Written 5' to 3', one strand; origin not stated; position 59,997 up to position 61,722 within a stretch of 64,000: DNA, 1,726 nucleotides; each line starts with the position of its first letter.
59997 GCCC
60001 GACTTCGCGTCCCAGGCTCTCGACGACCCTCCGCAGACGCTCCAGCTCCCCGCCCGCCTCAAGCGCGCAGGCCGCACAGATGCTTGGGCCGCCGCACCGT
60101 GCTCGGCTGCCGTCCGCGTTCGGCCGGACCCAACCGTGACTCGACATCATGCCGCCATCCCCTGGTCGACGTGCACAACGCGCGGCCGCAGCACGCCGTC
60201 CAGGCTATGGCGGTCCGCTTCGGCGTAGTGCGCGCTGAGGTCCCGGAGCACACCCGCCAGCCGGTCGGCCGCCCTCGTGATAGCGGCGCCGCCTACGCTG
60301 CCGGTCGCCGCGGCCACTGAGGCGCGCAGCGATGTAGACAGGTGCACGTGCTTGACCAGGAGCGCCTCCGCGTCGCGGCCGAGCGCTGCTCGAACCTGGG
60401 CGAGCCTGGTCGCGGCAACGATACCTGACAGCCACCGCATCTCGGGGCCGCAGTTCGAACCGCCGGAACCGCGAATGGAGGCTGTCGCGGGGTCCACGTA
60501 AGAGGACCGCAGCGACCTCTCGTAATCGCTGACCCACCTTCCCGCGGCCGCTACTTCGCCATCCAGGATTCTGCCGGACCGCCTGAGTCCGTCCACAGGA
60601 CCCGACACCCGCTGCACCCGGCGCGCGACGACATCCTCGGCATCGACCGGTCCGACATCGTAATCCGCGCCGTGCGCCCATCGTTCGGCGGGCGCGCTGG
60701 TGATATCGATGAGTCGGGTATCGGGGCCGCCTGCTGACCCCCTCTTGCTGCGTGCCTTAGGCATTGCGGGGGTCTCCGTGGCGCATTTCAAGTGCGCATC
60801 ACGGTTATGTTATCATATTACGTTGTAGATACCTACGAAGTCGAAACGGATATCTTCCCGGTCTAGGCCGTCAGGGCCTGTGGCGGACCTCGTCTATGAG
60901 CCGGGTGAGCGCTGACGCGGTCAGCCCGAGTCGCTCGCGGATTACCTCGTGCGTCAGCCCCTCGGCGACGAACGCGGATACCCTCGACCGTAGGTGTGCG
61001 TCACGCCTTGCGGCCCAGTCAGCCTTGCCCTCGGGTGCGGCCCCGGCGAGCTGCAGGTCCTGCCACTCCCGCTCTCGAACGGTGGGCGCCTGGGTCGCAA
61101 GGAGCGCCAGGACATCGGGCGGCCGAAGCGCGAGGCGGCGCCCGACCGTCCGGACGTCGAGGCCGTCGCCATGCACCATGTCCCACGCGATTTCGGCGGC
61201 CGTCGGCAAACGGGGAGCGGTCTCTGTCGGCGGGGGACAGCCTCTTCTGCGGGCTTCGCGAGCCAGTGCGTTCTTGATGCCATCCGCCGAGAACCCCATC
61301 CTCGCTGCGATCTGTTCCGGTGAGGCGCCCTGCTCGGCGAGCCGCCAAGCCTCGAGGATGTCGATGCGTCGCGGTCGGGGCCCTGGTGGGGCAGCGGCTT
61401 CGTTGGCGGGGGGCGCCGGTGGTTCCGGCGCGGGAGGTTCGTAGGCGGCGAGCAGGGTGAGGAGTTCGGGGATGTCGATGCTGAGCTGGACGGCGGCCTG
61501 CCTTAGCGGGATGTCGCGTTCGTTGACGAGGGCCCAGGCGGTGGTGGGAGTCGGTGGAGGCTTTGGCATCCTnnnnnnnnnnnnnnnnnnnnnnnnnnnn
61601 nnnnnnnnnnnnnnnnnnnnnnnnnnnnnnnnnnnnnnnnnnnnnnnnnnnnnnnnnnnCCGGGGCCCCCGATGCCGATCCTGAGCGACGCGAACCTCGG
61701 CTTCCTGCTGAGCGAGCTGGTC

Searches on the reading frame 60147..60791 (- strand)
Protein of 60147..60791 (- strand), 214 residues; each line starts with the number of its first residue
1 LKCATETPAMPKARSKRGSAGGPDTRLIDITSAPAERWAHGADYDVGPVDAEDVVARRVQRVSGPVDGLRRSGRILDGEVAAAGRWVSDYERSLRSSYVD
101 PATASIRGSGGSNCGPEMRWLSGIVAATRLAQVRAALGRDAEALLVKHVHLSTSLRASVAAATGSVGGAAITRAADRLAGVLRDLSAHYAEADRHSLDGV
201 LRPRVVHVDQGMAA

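Call 95: search_protein_families(library=phrogs, proteins=[window:60147-60791:-], max_evalue=0.001)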
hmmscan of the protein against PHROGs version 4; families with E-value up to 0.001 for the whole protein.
window:60147-60791:- (214 aa): 1 family
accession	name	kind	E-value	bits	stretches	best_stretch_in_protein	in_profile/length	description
phrog_16492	-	unknown function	7.2e-11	43.1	1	57-193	40-173/177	-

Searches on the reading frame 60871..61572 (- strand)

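Call 95: search_protein_families(library=phrogs, proteins=[window:60871-61572:-], max_evalue=0.001)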
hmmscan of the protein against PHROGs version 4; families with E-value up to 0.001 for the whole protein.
window:60871-61572:- (233 aa): 1 family
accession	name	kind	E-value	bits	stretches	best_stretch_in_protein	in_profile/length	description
phrog_3855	-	DNA, RNA and nucleotide metabolism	3.7e-05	25.1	0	60-105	57-102/115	HTH DNA binding protein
